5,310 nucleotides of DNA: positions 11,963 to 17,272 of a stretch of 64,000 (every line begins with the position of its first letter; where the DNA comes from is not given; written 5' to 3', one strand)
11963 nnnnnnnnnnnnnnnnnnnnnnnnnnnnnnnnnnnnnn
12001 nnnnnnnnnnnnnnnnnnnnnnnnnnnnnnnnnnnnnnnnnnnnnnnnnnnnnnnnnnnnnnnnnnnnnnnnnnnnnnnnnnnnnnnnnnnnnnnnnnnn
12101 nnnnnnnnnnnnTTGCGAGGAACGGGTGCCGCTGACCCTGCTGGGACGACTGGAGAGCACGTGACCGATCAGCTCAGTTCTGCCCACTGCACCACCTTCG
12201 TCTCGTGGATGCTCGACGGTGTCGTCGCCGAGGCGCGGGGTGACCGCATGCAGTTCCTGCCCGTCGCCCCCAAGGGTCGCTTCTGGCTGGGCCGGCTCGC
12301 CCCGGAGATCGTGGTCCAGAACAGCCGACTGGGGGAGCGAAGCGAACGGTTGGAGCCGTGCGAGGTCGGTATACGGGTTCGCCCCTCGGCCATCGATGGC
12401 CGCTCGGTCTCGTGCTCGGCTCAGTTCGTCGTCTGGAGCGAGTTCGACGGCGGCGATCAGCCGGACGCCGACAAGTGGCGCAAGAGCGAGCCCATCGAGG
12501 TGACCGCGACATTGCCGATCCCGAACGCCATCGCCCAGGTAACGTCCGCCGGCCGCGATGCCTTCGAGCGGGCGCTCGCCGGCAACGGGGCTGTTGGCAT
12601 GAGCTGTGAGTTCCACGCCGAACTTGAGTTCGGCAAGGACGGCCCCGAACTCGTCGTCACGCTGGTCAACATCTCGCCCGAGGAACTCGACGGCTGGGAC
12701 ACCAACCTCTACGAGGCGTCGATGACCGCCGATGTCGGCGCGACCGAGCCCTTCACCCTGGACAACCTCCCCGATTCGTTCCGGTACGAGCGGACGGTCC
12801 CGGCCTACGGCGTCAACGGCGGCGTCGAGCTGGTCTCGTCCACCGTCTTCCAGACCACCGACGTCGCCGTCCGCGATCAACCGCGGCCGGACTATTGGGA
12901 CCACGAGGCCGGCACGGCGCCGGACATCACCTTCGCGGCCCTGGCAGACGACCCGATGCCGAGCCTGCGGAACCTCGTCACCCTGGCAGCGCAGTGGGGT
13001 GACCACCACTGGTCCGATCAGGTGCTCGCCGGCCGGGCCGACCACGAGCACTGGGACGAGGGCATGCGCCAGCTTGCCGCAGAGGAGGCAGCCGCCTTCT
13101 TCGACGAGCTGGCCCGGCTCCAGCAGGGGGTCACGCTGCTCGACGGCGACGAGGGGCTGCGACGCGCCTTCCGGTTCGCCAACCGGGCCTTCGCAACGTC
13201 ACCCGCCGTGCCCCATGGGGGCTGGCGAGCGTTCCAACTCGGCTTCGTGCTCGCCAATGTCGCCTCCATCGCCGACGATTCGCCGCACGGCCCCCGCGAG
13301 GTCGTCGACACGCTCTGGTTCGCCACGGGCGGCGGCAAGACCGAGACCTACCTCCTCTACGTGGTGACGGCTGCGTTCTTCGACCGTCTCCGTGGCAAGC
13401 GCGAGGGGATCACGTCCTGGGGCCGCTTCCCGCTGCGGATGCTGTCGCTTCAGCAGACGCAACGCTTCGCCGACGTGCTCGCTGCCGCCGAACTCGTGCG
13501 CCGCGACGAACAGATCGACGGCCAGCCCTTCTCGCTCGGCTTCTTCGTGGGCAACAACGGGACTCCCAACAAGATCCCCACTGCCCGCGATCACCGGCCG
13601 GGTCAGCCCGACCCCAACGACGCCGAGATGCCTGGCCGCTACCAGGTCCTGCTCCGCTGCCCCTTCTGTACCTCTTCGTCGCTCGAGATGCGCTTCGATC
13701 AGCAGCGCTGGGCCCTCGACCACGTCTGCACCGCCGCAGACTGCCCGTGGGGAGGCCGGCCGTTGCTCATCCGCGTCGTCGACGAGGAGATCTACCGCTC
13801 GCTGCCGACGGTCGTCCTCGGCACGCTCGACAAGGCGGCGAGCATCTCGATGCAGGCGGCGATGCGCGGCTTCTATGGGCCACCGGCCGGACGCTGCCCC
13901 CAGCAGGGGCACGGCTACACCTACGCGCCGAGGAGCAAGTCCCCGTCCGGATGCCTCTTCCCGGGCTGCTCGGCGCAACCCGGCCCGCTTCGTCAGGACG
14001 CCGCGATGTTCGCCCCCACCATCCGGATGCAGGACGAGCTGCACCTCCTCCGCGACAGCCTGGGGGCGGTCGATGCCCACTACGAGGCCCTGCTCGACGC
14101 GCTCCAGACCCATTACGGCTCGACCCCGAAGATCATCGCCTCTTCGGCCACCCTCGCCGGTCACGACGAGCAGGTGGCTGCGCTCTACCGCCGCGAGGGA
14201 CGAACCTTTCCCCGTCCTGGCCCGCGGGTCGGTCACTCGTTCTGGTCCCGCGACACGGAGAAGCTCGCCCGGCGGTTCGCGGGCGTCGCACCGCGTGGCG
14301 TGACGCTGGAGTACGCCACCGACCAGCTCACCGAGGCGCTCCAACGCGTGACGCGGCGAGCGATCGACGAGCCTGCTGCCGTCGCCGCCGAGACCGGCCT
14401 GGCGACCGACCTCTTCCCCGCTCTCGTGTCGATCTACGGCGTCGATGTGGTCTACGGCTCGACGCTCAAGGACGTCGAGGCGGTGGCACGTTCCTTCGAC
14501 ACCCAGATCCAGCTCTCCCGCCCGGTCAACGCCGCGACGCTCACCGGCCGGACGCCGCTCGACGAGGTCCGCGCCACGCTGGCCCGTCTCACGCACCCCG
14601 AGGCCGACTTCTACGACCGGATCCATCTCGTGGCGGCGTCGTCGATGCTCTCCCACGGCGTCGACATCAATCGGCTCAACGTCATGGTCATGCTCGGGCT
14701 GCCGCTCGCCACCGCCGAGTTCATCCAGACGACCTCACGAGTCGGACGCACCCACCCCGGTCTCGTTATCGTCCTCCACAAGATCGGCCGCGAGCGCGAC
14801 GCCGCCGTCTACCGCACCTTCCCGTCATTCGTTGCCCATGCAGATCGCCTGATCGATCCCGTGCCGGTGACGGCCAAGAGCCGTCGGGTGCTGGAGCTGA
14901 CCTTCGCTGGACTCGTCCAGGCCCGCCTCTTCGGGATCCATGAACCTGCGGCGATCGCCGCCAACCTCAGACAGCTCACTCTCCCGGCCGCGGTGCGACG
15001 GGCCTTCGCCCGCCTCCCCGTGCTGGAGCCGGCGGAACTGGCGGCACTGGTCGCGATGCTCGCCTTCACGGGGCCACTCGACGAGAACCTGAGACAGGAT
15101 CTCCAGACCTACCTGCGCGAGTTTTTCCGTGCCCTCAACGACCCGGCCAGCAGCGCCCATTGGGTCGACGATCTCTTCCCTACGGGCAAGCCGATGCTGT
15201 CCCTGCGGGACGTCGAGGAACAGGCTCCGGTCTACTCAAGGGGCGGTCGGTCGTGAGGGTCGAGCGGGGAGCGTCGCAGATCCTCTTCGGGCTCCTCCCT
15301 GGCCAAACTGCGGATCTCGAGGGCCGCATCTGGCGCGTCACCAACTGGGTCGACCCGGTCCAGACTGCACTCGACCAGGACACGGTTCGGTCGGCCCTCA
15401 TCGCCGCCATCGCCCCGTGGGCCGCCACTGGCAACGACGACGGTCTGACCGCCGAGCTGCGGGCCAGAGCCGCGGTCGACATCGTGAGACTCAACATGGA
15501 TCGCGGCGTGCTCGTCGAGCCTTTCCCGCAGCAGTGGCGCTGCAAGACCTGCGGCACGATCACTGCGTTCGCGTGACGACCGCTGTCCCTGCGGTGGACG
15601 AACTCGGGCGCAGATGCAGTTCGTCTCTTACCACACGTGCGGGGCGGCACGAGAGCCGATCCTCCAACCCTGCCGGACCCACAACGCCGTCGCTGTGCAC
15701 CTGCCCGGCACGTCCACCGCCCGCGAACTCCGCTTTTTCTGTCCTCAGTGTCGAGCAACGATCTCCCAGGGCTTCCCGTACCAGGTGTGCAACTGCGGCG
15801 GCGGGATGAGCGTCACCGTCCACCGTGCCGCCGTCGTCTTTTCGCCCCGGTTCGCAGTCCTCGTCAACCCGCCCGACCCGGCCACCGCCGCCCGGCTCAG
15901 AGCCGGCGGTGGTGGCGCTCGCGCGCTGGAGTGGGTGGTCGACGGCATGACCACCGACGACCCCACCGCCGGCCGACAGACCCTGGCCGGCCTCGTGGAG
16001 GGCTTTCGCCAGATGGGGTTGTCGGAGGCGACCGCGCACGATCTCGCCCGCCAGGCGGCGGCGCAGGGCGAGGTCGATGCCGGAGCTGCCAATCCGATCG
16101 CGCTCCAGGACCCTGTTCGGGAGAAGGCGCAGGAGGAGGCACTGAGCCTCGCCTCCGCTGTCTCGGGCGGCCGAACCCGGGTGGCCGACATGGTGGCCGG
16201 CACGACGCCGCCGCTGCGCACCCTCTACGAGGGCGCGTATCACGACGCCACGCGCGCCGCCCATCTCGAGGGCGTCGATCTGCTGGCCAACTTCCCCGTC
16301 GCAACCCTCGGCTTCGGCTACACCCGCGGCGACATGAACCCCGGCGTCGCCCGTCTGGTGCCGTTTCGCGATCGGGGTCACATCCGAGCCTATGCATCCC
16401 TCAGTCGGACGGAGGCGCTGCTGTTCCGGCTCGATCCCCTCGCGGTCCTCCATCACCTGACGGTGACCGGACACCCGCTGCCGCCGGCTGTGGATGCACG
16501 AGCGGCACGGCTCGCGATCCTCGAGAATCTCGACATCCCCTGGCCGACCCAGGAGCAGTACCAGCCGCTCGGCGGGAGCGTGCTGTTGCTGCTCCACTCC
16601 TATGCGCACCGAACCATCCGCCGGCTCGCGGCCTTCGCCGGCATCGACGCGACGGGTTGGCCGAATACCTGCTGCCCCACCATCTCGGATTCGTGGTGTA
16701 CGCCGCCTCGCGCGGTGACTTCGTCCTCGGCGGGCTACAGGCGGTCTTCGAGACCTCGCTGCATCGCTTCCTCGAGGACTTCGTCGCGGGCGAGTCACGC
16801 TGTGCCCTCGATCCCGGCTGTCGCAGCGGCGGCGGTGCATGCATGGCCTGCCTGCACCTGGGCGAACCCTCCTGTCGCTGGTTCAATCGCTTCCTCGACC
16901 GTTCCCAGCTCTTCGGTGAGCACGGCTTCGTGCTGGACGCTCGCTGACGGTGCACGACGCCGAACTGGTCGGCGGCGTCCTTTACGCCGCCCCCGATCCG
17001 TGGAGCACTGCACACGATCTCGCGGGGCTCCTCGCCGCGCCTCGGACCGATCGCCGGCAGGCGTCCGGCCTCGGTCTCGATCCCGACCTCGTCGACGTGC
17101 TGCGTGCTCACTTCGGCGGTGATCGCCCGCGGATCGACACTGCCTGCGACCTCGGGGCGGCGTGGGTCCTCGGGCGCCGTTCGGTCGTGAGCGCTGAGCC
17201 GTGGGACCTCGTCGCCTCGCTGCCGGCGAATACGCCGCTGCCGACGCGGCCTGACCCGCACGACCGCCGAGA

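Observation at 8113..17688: DISARM class-2-like operon preceded by a C5-methyltransferase/Vsr pair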

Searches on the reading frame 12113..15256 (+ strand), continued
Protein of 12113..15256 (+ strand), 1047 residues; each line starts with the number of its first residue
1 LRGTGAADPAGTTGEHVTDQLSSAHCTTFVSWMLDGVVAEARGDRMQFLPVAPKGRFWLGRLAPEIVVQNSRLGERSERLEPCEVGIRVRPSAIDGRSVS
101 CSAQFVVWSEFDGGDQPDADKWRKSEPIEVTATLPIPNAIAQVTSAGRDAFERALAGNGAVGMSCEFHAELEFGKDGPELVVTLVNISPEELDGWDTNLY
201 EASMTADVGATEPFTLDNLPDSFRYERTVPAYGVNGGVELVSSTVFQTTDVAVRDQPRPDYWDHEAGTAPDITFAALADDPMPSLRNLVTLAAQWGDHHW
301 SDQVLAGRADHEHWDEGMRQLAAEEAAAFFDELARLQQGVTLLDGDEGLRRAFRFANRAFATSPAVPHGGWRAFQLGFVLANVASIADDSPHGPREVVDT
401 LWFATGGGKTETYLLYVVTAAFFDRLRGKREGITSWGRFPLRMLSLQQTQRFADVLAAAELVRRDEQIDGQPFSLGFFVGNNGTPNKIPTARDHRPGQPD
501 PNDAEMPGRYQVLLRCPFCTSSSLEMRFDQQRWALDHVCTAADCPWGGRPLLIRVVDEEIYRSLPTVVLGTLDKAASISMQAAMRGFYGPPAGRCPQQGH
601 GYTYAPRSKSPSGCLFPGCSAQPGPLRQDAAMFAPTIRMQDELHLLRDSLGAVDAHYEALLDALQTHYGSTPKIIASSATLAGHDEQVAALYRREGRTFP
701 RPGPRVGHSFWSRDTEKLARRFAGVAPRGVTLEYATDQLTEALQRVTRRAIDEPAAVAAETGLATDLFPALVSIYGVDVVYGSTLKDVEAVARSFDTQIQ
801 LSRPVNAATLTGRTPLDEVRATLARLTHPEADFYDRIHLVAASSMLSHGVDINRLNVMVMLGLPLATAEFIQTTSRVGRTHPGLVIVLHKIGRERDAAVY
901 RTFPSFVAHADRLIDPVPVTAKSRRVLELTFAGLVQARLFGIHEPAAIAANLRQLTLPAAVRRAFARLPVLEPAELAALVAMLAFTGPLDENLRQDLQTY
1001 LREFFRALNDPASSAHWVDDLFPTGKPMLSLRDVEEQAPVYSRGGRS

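Call 38: search_protein_families(library=pfam, proteins=[L001:4880-5875:-, L001:2794-4815:-], max_evalue=10)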
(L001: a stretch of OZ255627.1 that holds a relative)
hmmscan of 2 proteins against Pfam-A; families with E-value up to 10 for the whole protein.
L001:4880-5875:- (331 aa): 1 family
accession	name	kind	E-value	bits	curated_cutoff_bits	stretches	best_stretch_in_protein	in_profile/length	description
PF13391.12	HNH_2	-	1.3e-07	31.8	21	1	223-272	1-65/66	HNH endonuclease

L001:2794-4815:- (673 aa): 4 families
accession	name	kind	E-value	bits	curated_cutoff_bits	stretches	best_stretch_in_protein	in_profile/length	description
PF13589.12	HATPase_c_3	-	5.2e-18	65.8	25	1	42-151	5-112/137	Histidine kinase-, DNA gyrase B-, and HSP90-like ATPase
PF02518.31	HATPase_c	-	1e-06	29.6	26.4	1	43-111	9-56/111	Histidine kinase-, DNA gyrase B-, and HSP90-like ATPase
PF14082.12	SduA_C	-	0.0089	16.6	27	1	490-632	2-158/159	Shedu protein SduA, C-terminal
PF14842.11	FliG_N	-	0.15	13.1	25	1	609-663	44-98/104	FliG N-terminal domain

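Call 39: search_solved_structures(query=window:12161-15256:+, max_evalue=0.001)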
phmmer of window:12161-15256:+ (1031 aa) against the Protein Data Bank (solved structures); distinct sequences matched with E-value up to 0.001: 1.
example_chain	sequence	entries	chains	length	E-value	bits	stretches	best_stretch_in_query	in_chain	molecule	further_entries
7s9v_A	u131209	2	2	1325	7e-55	189.4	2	352-714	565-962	DrmA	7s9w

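Call 91: search_protein_families(library=pfam, proteins=[L013:8749-9987:+, L019:8781-10001:+, L016:8524-10008:+, L022:2183-3304:+, L003:7937-9532:+], max_evalue=0.01)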
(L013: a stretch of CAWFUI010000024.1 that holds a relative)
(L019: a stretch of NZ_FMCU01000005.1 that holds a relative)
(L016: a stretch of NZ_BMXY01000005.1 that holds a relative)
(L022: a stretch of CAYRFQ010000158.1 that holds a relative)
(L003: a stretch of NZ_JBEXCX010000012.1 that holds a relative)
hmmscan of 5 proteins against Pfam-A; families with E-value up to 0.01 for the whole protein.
L013:8749-9987:+ (412 aa): 3 families
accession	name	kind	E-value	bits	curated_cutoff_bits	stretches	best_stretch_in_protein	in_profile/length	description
PF04542.20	Sigma70_r2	-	5.9e-17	61.7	24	1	179-247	1-68/71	Sigma-70 region 2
PF04545.22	Sigma70_r4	-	7.4e-16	57.8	24.1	1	347-398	1-48/50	Sigma-70, region 4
PF04539.22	Sigma70_r3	-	7.7e-08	32.8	25.3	1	260-332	2-75/78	Sigma-70 region 3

L019:8781-10001:+ (406 aa): 4 families
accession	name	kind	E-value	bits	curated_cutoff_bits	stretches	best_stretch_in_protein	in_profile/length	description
PF04542.20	Sigma70_r2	-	8.7e-19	67.5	24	1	135-200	1-64/71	Sigma-70 region 2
PF04545.22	Sigma70_r4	-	8.7e-11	41.6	24.1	1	312-358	6-48/50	Sigma-70, region 4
PF04539.22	Sigma70_r3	-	4.7e-10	39.9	25.3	1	216-293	1-77/78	Sigma-70 region 3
PF00140.25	Sigma70_r1_2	-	0.00074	19.9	22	1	83-105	9-31/34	Sigma-70 factor, region 1.2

L016:8524-10008:+ (494 aa): 3 families
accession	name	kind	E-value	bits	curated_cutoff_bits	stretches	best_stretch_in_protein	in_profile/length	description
PF04542.20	Sigma70_r2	-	7.6e-21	74.1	24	1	259-328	1-70/71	Sigma-70 region 2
PF04545.22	Sigma70_r4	-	7.5e-17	61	24.1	1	428-478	3-49/50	Sigma-70, region 4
PF04539.22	Sigma70_r3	-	0.0021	18.6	25.3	0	340-395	3-56/78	Sigma-70 region 3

L022:2183-3304:+ (373 aa): 4 families
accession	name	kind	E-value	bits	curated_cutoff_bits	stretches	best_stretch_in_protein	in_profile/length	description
PF04542.20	Sigma70_r2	-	4.7e-18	65.2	24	1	135-202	1-67/71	Sigma-70 region 2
PF04545.22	Sigma70_r4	-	2.2e-14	53.1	24.1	1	303-353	1-47/50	Sigma-70, region 4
PF04539.22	Sigma70_r3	-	2.1e-08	34.6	25.3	1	216-266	2-52/78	Sigma-70 region 3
PF00140.25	Sigma70_r1_2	-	0.0029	18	22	1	91-108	12-29/34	Sigma-70 factor, region 1.2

L003:7937-9532:+ (531 aa): 0 families

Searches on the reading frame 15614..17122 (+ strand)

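Call 5: search_protein_families(library=pfam, proteins=[window:15614-17122:+, window:15637-16947:+], max_evalue=0.01)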
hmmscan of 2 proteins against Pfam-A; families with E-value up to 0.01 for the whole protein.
window:15614-17122:+ (502 aa): 1 family
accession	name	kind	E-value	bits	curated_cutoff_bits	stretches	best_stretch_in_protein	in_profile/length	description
PF18256.6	HscB_4_cys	-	0.0053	17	26.2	1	34-48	11-25/27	Co-chaperone HscB tetracysteine metal binding motif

window:15637-16947:+ (436 aa): 0 families

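Call 6: search_protein_families(library=padloc, proteins=[window:15614-17122:+, window:15637-16947:+], max_evalue=0.01)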
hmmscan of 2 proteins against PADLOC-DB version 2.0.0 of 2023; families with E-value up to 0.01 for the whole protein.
window:15614-17122:+ (502 aa): 0 families

window:15637-16947:+ (436 aa): 4 families
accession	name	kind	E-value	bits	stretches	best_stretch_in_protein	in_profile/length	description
PDLC02582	DrmB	-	6.2e-16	56.1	1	340-428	547-635/649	DrmB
PDLC02583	DrmB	-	6.4e-07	26.8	1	351-427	519-603/606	DrmB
PDLC02584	DrmB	-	0.00029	17.8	1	354-426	354-431/445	DrmB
PDLC02579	DrmB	-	0.00038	17.5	1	393-425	260-301/314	DrmB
